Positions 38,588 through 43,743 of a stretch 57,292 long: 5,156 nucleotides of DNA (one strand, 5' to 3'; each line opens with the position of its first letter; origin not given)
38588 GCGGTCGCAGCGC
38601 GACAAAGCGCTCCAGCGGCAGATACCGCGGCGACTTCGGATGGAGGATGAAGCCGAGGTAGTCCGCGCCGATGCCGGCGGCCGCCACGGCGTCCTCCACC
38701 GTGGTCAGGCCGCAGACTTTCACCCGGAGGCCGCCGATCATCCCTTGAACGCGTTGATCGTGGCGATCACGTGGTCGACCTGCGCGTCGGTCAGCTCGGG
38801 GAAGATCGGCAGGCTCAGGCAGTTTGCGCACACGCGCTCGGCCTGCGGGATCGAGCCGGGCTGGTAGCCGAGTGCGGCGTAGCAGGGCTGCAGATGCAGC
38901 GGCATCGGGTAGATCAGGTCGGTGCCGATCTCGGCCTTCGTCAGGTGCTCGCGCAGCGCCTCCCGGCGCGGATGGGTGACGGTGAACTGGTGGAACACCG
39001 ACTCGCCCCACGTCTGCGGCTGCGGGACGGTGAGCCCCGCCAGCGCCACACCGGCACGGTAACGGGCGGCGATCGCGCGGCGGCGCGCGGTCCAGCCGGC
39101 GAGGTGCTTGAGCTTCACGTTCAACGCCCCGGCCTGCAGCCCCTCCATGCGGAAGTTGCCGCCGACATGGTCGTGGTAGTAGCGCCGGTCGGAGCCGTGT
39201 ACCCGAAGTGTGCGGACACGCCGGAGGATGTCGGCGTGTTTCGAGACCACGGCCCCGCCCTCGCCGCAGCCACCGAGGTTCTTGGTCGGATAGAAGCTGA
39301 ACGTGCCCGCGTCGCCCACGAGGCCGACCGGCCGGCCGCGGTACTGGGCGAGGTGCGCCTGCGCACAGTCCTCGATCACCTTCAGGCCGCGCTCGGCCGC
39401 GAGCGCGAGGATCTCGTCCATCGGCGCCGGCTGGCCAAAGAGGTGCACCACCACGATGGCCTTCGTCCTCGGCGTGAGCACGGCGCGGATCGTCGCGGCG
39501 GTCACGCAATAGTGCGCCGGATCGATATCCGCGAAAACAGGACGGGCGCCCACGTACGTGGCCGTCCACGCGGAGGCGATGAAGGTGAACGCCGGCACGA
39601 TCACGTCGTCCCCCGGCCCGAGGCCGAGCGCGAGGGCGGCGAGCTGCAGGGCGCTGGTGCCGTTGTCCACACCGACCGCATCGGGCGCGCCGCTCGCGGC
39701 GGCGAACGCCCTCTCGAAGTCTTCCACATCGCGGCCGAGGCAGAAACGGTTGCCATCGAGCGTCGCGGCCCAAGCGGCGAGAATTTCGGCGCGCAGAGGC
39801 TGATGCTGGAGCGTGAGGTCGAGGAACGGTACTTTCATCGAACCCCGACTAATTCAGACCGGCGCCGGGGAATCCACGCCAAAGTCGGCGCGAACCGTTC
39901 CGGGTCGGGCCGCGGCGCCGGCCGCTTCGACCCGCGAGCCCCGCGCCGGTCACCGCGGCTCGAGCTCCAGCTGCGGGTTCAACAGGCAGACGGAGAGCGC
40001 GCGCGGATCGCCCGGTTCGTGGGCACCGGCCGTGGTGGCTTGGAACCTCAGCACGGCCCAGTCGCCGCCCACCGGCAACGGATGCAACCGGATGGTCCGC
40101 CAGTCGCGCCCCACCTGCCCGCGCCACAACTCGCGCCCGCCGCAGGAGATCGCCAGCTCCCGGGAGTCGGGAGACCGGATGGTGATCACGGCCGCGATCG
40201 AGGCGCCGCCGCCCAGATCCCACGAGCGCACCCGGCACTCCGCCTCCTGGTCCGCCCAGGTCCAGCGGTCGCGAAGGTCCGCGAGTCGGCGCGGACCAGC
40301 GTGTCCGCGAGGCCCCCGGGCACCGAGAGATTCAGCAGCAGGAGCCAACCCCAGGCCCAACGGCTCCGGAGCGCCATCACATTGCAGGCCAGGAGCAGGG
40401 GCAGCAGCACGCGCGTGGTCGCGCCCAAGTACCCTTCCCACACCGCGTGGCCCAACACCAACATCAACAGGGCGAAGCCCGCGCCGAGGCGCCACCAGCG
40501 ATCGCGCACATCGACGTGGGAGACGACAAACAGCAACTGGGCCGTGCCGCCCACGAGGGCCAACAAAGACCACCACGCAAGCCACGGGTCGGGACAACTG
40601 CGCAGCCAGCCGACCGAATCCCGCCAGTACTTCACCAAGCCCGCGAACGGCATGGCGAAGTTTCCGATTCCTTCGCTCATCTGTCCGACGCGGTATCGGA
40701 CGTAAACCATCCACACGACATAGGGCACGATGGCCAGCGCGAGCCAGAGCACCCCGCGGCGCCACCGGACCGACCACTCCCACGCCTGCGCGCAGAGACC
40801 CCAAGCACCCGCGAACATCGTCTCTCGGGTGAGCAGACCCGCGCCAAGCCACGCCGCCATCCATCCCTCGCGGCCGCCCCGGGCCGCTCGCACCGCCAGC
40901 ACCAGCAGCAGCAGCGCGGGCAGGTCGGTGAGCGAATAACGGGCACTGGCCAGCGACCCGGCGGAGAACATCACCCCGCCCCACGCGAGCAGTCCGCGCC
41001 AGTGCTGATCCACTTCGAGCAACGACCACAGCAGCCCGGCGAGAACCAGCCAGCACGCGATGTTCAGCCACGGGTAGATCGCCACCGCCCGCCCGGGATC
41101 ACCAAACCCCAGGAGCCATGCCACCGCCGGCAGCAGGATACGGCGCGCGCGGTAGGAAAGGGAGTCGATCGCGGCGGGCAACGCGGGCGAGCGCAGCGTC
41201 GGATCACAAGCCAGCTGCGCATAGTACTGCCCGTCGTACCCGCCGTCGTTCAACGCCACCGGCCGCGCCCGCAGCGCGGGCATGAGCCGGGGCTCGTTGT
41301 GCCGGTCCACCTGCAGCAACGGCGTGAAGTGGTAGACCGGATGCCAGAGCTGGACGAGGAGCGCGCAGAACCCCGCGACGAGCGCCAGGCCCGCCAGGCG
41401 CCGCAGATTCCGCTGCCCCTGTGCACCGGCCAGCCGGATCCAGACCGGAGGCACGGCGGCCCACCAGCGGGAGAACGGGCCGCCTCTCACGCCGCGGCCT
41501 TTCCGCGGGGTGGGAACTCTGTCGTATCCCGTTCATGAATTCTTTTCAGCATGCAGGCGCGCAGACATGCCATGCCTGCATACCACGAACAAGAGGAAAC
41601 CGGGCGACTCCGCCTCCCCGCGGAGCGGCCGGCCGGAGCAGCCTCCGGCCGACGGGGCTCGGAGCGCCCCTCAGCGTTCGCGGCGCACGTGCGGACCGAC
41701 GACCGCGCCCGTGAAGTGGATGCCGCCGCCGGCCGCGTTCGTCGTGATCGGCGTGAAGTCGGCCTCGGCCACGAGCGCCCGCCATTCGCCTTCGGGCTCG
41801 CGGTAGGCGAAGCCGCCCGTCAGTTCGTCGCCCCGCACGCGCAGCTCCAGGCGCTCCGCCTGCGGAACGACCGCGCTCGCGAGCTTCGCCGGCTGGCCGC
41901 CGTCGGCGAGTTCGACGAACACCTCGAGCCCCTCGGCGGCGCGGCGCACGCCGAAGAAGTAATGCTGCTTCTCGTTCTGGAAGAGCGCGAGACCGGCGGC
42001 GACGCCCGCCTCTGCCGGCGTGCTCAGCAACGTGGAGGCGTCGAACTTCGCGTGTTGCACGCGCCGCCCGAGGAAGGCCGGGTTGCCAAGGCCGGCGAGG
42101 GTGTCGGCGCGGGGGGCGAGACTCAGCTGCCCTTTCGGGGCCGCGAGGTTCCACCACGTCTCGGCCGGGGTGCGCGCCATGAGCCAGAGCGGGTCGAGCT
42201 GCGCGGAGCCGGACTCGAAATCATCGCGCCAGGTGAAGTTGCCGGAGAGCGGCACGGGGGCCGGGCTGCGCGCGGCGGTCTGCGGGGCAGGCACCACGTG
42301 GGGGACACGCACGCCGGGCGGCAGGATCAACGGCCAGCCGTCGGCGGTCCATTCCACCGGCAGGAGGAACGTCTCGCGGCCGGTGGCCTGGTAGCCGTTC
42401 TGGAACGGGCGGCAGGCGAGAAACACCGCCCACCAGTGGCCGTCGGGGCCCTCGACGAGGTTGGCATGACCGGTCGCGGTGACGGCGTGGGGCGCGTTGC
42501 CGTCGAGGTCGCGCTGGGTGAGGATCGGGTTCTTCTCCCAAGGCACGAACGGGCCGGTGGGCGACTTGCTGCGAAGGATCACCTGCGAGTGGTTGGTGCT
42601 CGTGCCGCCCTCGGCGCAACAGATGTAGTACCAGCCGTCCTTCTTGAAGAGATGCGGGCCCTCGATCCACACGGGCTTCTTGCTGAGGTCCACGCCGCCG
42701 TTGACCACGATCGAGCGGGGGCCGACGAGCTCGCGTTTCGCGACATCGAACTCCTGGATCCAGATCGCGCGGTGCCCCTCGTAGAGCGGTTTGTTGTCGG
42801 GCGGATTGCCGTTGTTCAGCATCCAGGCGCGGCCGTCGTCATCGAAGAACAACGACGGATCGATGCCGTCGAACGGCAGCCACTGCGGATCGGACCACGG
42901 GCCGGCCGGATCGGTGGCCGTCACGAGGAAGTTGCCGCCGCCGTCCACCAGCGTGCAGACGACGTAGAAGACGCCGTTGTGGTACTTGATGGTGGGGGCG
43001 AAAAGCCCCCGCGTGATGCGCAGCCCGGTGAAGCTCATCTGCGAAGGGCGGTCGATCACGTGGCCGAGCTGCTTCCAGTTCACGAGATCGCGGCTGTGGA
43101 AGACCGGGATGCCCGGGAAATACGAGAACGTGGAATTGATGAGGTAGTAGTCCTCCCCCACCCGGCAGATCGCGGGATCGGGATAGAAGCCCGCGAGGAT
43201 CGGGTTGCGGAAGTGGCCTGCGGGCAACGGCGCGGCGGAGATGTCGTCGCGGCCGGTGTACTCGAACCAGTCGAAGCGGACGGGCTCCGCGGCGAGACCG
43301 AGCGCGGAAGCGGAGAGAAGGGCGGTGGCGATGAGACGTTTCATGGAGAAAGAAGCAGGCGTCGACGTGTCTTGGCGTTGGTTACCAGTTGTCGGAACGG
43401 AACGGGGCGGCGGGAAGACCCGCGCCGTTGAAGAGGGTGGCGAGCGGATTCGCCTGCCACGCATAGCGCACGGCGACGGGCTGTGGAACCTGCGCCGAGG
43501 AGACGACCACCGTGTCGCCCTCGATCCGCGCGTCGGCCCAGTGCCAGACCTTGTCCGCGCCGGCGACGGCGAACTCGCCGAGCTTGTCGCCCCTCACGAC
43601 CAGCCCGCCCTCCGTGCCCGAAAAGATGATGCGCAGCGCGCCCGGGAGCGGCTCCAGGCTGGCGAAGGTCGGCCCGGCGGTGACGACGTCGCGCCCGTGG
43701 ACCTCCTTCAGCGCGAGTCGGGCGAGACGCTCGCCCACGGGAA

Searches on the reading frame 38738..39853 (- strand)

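Call 50: search_protein_families(library=pfam, proteins=[window:38738-39853:-], max_evalue=0.00001)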
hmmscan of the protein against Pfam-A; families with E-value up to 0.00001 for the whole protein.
window:38738-39853:- (371 aa): 1 family
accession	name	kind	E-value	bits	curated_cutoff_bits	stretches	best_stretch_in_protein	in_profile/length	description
PF01041.23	DegT_DnrJ_EryC1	-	1.8e-112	376.6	19.8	1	21-366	4-359/360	DegT/DnrJ/EryC1/StrS aminotransferase family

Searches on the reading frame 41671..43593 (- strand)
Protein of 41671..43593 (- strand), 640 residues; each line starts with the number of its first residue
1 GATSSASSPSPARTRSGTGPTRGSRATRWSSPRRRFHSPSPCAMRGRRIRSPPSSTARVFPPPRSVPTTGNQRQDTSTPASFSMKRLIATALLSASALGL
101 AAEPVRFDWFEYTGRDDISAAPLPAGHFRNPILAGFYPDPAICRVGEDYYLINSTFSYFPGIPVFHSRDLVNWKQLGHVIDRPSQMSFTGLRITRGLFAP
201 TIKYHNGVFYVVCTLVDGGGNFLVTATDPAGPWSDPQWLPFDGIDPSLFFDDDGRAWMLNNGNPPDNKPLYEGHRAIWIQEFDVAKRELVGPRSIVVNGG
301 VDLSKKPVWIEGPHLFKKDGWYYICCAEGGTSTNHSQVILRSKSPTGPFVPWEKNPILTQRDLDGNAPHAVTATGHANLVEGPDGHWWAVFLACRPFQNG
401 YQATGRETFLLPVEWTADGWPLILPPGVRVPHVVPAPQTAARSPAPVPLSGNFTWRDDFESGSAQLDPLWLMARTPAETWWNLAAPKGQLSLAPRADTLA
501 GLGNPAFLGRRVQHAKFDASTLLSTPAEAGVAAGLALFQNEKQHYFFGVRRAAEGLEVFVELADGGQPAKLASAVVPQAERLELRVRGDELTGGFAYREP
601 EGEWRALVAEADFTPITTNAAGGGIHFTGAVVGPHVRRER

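Call 50: search_protein_families(library=pfam, proteins=[window:41671-43593:-], max_evalue=0.00001)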
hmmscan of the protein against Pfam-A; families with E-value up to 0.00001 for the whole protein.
window:41671-43593:- (640 aa): 2 families
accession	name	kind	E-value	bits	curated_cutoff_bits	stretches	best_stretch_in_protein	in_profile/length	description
PF04616.20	Glyco_hydro_43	-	3e-96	322.6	32.2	1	128-421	1-288/288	Glycosyl hydrolases family 43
PF17851.8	GH43_C2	-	1.3e-33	116.9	22.7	1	456-633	1-181/203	Beta xylosidase C-terminal Concanavalin A-like domain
